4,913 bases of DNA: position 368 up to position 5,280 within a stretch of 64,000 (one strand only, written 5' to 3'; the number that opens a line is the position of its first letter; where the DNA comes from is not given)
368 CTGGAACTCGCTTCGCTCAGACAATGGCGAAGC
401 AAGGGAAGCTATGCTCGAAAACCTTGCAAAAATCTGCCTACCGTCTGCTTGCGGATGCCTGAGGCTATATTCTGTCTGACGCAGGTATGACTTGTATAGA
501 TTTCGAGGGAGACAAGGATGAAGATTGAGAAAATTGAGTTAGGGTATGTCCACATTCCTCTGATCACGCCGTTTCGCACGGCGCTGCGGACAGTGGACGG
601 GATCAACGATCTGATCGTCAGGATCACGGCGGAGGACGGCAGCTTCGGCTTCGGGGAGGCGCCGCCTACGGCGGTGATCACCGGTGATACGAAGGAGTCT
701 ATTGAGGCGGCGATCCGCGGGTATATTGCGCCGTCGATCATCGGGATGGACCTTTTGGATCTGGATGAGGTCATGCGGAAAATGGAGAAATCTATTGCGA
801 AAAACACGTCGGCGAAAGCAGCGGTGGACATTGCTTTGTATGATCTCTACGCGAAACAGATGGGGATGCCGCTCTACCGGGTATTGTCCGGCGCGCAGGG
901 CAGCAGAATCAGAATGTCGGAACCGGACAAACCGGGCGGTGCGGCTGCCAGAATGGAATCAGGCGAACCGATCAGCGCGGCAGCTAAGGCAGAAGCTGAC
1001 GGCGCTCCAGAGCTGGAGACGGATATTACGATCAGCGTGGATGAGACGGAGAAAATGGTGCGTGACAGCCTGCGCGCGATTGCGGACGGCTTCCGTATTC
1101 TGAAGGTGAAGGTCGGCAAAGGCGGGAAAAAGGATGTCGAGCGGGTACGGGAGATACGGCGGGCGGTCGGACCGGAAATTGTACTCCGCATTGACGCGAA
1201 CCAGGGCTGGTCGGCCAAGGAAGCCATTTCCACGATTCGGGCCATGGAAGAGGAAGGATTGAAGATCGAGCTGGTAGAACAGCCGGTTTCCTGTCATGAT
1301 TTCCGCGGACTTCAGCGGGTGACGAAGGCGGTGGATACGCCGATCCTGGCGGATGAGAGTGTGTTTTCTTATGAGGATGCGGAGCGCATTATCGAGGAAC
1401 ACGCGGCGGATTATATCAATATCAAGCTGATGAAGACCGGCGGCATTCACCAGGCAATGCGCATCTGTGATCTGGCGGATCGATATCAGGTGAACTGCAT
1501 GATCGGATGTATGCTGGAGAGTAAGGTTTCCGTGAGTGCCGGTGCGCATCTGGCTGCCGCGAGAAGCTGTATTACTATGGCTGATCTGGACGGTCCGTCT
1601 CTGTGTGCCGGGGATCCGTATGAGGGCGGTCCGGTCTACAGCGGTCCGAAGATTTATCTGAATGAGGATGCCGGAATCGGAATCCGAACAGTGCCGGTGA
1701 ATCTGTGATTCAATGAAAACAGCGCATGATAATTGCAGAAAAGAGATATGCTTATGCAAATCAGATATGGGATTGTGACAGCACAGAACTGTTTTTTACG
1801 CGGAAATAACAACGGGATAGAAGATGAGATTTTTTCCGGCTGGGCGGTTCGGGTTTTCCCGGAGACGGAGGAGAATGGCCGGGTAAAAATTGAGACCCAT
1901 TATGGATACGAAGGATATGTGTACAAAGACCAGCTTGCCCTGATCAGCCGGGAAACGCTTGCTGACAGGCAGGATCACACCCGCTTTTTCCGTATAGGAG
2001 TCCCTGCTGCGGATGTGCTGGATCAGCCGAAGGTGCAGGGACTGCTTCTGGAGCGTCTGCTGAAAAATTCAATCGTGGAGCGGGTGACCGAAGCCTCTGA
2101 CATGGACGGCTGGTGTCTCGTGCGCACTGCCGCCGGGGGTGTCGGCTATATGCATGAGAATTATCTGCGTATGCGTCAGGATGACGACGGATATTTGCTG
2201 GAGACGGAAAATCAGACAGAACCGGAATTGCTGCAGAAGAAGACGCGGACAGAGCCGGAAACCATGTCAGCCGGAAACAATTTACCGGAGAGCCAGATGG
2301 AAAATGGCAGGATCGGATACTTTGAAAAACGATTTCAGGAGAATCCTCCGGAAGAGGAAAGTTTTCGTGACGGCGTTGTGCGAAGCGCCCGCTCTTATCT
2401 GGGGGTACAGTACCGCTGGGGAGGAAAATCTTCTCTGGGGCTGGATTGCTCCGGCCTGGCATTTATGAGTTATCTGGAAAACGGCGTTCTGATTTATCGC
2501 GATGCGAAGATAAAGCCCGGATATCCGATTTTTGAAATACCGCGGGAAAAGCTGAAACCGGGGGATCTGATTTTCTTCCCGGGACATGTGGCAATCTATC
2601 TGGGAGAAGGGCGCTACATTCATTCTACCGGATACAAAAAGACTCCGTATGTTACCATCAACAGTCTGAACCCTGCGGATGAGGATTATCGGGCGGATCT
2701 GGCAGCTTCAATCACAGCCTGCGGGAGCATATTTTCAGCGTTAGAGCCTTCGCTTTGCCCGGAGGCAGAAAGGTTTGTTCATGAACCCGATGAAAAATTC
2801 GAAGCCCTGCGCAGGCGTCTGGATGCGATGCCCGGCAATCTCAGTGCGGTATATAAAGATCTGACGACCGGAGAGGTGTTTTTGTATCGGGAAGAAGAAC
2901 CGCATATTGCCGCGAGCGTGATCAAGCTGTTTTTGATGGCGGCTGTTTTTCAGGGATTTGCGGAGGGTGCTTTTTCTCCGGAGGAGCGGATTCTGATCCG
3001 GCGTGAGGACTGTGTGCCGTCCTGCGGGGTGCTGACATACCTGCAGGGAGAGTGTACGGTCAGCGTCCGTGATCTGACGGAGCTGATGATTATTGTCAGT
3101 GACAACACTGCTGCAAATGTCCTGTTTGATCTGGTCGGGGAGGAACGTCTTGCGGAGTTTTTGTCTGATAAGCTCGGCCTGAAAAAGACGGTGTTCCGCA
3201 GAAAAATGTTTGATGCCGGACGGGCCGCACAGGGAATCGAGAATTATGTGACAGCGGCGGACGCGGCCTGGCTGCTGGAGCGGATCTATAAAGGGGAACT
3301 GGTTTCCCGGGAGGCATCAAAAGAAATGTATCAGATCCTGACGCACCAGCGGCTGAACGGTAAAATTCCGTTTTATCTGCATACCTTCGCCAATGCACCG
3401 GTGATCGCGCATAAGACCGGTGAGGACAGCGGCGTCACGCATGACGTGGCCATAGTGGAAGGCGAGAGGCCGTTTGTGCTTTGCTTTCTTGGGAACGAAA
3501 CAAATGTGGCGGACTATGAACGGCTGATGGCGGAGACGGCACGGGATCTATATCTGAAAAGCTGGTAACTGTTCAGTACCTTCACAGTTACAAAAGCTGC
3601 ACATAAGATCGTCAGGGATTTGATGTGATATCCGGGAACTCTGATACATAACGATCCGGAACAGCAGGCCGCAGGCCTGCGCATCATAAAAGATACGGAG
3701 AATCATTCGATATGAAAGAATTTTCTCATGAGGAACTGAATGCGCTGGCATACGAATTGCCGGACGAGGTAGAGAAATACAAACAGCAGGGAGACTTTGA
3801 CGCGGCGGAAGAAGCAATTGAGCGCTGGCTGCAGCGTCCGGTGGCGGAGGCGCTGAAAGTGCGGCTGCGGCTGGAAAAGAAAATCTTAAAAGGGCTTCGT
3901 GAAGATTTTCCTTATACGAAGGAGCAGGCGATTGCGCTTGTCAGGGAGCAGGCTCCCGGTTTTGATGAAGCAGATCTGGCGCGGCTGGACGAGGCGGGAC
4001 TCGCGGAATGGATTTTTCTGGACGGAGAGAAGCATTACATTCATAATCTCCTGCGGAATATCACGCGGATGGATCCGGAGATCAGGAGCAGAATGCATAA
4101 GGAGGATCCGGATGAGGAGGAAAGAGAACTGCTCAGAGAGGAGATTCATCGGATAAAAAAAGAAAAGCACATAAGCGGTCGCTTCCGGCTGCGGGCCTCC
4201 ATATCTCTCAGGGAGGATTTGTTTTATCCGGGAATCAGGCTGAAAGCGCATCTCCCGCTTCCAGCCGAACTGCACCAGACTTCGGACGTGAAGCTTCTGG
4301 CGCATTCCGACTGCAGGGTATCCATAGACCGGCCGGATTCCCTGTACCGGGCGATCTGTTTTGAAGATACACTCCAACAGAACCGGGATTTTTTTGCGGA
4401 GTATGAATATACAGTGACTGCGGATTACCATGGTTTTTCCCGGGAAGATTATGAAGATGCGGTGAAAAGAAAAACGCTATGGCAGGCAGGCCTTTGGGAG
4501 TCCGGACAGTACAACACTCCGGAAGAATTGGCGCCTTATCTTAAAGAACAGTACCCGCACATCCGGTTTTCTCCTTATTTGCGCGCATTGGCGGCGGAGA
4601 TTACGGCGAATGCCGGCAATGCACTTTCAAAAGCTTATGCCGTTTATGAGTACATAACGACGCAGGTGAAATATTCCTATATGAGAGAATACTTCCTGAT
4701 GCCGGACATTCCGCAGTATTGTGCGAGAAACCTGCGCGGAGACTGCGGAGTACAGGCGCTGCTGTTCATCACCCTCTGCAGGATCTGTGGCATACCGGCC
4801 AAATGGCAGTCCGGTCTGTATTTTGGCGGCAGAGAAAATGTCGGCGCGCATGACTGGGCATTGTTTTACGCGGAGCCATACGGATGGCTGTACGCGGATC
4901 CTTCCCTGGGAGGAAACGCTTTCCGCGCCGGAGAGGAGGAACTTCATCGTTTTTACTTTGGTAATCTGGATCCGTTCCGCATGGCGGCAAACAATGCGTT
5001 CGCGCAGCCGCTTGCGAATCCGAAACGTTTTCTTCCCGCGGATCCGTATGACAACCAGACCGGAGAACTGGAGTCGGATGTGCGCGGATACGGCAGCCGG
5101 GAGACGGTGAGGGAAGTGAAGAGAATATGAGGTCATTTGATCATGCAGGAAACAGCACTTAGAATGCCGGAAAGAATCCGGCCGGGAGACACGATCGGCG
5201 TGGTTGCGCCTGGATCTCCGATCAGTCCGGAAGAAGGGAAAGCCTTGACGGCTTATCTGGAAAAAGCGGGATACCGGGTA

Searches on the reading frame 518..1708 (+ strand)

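Call 74: search_protein_families(library=pfam, proteins=[window:518-1708:+], max_evalue=0.00001)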
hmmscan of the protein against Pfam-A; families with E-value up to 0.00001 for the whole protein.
window:518-1708:+ (396 aa): 3 families
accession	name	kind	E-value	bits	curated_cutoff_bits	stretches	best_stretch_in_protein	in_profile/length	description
PF13378.12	MR_MLE_C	-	2.9e-52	178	29.4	1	181-390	3-214/219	Enolase C-terminal domain-like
PF02746.21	MR_MLE_N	-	1.4e-20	74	22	1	15-123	13-116/117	Mandelate racemase / muconate lactonizing enzyme, N-terminal domain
PF07476.17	MAAL_C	-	1.1e-06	28.5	27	1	270-352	136-219/249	Methylaspartate ammonia-lyase C-terminus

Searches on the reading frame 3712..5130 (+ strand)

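Call 74: search_protein_families(library=pfam, proteins=[window:3712-5130:+], max_evalue=0.00001)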
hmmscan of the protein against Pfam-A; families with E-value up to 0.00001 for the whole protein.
window:3712-5130:+ (472 aa): 1 family
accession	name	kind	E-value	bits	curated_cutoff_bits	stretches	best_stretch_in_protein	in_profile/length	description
PF01841.26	Transglut_core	-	1.1e-19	71.2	23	1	291-397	1-108/108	Transglutaminase-like superfamily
